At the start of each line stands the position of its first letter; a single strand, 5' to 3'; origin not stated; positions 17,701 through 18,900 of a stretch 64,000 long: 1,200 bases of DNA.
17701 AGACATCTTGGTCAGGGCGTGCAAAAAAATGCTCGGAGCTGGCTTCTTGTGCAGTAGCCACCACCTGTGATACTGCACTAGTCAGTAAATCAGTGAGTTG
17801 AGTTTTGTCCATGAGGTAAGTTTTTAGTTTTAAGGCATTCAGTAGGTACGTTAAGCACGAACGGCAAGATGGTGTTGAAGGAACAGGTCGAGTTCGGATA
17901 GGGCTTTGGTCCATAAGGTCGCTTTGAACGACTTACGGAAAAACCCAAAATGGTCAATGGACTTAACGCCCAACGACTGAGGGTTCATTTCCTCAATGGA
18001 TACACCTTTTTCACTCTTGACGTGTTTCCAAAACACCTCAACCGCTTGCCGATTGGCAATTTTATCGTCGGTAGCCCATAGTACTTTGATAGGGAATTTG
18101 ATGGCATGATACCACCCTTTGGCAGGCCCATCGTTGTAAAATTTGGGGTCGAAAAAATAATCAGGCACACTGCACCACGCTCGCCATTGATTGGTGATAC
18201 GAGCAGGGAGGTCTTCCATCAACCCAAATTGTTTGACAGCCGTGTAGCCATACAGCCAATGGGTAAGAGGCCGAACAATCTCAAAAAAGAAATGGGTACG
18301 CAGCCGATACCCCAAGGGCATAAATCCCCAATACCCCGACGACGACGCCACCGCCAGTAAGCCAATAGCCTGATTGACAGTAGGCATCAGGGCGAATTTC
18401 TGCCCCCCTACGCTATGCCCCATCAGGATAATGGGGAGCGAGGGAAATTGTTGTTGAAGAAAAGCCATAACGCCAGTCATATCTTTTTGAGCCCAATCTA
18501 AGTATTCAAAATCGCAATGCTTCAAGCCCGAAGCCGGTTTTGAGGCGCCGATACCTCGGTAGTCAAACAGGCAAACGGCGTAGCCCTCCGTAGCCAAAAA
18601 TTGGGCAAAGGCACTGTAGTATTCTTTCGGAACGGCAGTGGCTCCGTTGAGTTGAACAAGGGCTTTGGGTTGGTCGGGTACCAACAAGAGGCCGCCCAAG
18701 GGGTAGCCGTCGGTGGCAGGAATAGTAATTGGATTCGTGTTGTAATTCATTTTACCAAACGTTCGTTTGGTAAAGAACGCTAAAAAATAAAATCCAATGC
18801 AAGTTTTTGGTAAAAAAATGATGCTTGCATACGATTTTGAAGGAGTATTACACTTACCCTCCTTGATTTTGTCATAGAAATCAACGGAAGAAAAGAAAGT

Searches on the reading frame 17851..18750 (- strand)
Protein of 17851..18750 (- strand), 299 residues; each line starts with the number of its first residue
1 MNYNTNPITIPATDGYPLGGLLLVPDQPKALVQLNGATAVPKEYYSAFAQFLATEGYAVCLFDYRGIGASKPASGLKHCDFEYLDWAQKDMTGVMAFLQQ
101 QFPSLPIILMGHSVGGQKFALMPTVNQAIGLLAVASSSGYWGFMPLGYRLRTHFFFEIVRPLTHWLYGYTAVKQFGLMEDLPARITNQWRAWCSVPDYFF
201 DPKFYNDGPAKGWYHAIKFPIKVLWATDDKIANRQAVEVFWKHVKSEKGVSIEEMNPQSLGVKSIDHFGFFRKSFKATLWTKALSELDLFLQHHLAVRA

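Call 7: search_protein_families(library=pfam, proteins=[window:17851-18750:-])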
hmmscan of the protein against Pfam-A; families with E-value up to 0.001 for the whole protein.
window:17851-18750:- (299 aa): 3 families
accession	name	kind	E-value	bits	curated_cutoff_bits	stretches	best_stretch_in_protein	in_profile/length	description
PF12146.15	Hydrolase_4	-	8.6e-17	61.7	27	1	43-120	18-91/239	Serine aminopeptidase, S33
PF00561.26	Abhydrolase_1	-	1.7e-09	38.2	25.8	1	30-117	2-81/245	alpha/beta hydrolase fold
PF12697.13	Abhydrolase_6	-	2.8e-09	38.4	26.3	1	35-233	5-180/217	Alpha/beta hydrolase family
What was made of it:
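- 17851..18750 (-): Alpha/beta hydrolase (299 aa), first gene of the target operon. Pfam Hydrolase_4 8.6e-17 (call 7).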

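Call 37: search_solved_structures(query=window:17851-18750:-, max_evalue=0.001)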
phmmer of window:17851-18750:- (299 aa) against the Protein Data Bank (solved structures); distinct sequences matched with E-value up to 0.001: 1.
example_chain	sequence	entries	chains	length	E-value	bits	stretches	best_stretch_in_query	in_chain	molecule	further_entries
5cml_A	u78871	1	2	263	0.00046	22.8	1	46-119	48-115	OsmC family protein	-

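Call 50: find_homologous_proteins(query=window:17851-18750:-, max_evalue=1e-30)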
Query window:17851-18750:- (299 aa): 126 proteins with E <= 1e-30 among 2306 candidates; the best 120 are listed.
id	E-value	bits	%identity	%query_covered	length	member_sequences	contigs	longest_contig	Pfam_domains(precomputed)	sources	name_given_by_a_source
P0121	3.4e-207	705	100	100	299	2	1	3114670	PF12697.14,PF00561.27,PF12146.16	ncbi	ncbi:MAG: alpha/beta fold hydrolase [Spirosomataceae bacterium]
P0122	1.2e-133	463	66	97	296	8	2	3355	PF12697.14,PF00561.27,PF12146.16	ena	-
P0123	1.4e-112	394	55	95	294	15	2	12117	PF12697.14,PF00561.27,PF12146.16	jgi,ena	jgi:predicted alpha/beta hydrolase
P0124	2.1e-112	394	57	96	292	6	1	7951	PF00561.27,PF12146.16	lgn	-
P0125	2.5e-112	393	54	96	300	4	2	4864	PF00561.27,PF12146.16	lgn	-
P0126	4.8e-110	386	56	95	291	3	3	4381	PF00561.27,PF12146.16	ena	-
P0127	9.3e-109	382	56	95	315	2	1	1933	PF12146.16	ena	-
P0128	1.2e-108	381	55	95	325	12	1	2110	PF00561.27,PF12146.16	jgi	jgi:predicted alpha/beta hydrolase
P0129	3.7e-108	380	56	95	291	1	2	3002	PF00561.27,PF12146.16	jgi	jgi:predicted alpha/beta hydrolase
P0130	6.7e-106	372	55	95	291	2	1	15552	PF00561.27,PF12146.16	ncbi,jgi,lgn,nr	ncbi:MAG: alpha/beta fold hydrolase [Arcicella sp.]|jgi:predicted alpha/beta hydrolase|nr:alpha/beta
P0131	1.0e-105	372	54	97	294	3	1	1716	PF12697.14,PF00561.27,PF12146.16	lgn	-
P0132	2.6e-105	370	52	97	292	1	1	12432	PF00561.27,PF12146.16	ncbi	-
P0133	3.0e-105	370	55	95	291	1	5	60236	PF12697.14,PF00561.27,PF12146.16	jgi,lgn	jgi:predicted alpha/beta hydrolase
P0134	4.2e-105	370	53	96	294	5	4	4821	PF00561.27,PF12146.16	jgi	jgi:predicted alpha/beta hydrolase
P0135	4.7e-103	363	53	97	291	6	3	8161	PF00561.27,PF12146.16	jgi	jgi:predicted alpha/beta hydrolase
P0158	4.7e-96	340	50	97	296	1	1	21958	PF00561.27,PF12146.16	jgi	jgi:predicted alpha/beta hydrolase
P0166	8.1e-90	319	50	94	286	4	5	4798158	PF12697.14,PF00561.27,PF12146.16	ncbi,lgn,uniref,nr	ncbi:alpha/beta hydrolase-like protein [Emticicia oligotrophica DSM 17448]|uniref:Alpha/beta hydrola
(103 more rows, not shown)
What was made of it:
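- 17851..18750 (-): P0121 is a 100%-identical 299-aa protein (call 50).
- Checked: The hydrolase start at ATG 18750 is confirmed by a 100%-identical 299-aa database protein (P0121, call 50).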

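Call 51: find_encoding_contigs(protein=P0166, flank=10000, max_places=1)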
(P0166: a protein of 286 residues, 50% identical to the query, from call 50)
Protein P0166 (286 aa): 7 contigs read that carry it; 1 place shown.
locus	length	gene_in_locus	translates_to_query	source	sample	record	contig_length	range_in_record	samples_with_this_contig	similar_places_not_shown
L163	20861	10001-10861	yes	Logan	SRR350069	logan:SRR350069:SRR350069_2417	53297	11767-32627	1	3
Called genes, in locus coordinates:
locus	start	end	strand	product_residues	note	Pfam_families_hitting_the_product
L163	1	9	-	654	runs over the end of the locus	PF01839:FG-GAP (faint), PF13517:FG-GAP_3, PF01261:AP_endonuc_2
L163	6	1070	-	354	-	PF02016:Peptidase_S66, PF17676:Peptidase_S66C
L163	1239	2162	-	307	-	PF00165:HTH_AraC (faint), PF12833:HTH_18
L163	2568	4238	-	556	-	PF23357:DUF7088, PF09822:ABC_transp_aux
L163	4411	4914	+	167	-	PF06172:Cupin_5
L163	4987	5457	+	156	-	PF14126:DUF4293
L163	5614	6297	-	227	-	PF00072:Response_reg, PF00486:Trans_reg_C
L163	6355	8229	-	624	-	PF00512:HisKA, PF02518:HATPase_c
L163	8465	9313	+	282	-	PF00657:Lipase_GDSL, PF13472:Lipase_GDSL_2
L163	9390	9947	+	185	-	PF00440:TetR_N, PF21993:TetR_C_13_2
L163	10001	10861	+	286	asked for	PF12146:Hydrolase_4, PF00561:Abhydrolase_1 (weak), PF12697:Abhydrolase_6 (weak)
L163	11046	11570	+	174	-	PF12867:DinB_2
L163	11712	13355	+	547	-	PF17900:Peptidase_M1_N, PF01433:Peptidase_M1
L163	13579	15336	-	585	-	PF21544:PorZ_N_b_propeller, PF18962:Por_Secre_tail (weak)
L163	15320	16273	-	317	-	PF00535:Glycos_transf_2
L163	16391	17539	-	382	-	-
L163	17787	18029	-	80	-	-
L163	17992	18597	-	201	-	PF04542:Sigma70_r2, PF08281:Sigma70_r4_2, PF04545:Sigma70_r4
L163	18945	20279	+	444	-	-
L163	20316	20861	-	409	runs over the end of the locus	PF00425:Chorismate_bind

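Call 52: find_encoding_contigs(protein=P0158, flank=10000, max_places=1)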
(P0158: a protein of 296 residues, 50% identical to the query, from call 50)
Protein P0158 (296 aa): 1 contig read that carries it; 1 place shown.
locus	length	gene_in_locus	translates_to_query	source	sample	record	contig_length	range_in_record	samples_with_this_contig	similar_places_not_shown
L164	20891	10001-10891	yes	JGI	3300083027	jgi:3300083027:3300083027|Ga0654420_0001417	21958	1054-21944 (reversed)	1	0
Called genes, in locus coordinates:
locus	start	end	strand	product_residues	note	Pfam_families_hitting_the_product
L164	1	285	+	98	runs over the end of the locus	?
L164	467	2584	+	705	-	PF01435:Peptidase_M48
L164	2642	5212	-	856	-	PF00912:Transgly, PF28500:PBP_middle, PF00905:Transpeptidase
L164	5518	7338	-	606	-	PF00009:GTP_EFTU, PF01926:MMR_HSR1 (faint), PF22042:EF-G_D2, PF03144:GTP_EFTU_D2, PF00679:EFG_C, PF21018:BipA_C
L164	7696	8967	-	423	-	PF05201:GlutR_N, PF01488:Shikimate_DH, PF00745:GlutR_dimer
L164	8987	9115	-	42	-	-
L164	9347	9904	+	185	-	PF00440:TetR_N, PF21993:TetR_C_13_2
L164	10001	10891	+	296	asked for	PF00561:Abhydrolase_1, PF12146:Hydrolase_4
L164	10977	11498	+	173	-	PF07606:DUF1569 (weak), PF12867:DinB_2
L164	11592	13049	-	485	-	PF25917:BSH_RND (weak), PF26002:Beta-barrel_AprE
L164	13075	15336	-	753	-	PF03412:Peptidase_C39, PF00664:ABC_membrane, PF00005:ABC_tran, PF02463:SMC_N (faint), PF09818:ABC_ATPase (faint)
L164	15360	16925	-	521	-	PF03412:Peptidase_C39, PF07884:VKOR, PF13462:Thioredoxin_4 (faint)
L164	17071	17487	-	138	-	-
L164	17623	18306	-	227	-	PF01965:DJ-1_PfpI, PF17124:ThiJ_like (weak)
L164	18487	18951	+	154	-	PF21982:RecX_HTH1, PF02631:RecX_HTH2, PF21981:RecX_HTH3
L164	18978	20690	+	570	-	PF01979:Amidohydro_1, PF13382:Adenine_deam_C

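Call 53: find_encoding_contigs(protein=P0133, flank=10000, max_places=1)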
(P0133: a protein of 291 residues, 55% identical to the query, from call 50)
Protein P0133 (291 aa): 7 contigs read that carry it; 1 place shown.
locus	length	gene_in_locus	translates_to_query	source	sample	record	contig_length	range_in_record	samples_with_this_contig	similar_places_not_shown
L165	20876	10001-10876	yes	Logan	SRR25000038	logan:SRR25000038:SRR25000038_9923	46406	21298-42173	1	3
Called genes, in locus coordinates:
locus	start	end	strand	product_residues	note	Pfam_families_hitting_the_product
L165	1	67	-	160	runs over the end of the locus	PF12867:DinB_2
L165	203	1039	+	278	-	PF01553:Acyltransferase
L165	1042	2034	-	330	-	-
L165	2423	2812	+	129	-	PF07876:Dabb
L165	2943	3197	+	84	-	PF01649:Ribosomal_S20p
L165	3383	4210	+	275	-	PF00149:Metallophos, PF12850:Metallophos_2 (faint)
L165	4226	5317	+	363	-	PF13528:Glyco_trans_1_3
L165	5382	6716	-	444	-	PF00696:AA_kinase, PF13840:ACT_7 (weak), PF22468:ACT_9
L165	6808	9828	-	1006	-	PF02012:BNR (faint), PF13088:BNR_2 (weak), PF24316:Tli3 (faint), PF15902:Sortilin-Vps10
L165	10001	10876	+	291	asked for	PF00561:Abhydrolase_1, PF12146:Hydrolase_4, PF12697:Abhydrolase_6 (weak)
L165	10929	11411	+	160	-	-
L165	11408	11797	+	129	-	PF04134:DCC1-like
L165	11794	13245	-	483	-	PF01225:Mur_ligase, PF08245:Mur_ligase_M, PF02875:Mur_ligase_C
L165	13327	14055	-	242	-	PF13715:CarbopepD_reg_2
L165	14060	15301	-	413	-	PF00246:Peptidase_M14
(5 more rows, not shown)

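Call 56: find_encoding_contigs(protein=P0130, flank=10000, max_places=2)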
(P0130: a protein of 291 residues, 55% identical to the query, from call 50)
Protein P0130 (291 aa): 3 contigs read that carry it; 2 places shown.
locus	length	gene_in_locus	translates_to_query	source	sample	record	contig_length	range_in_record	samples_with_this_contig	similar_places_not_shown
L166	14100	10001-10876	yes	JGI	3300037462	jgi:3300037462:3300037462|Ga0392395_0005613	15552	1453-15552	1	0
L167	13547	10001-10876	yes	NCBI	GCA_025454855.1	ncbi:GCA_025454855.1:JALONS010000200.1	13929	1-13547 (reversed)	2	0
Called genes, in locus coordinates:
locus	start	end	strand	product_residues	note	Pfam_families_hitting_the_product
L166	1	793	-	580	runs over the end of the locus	PF02776:TPP_enzyme_N, PF00205:TPP_enzyme_M, PF02775:TPP_enzyme_C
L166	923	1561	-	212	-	-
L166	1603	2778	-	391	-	-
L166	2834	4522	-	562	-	PF00920:ILVD_EDD_N, PF24877:ILV_EDD_C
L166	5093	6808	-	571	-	PF00732:GMC_oxred_N, PF01266:DAO (faint), PF05199:GMC_oxred_C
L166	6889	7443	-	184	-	PF05163:DinB (weak), PF12867:DinB_2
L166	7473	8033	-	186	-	-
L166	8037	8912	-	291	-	PF04187:Cofac_haem_bdg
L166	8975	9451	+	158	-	PF12680:SnoaL_2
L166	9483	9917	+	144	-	PF00583:Acetyltransf_1, PF13673:Acetyltransf_10, PF13508:Acetyltransf_7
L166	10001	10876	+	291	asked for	PF12146:Hydrolase_4, PF00561:Abhydrolase_1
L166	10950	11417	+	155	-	PF14539:DUF4442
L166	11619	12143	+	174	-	PF12867:DinB_2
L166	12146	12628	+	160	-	PF12867:DinB_2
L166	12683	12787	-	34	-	-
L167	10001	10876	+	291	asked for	PF12146:Hydrolase_4, PF00561:Abhydrolase_1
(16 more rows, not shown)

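Call 62: search_protein_families(library=ncbifam, proteins=[window:17851-18750:-], max_evalue=0.00001)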
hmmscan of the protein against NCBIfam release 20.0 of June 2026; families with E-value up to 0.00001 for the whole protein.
window:17851-18750:- (299 aa): 0 families
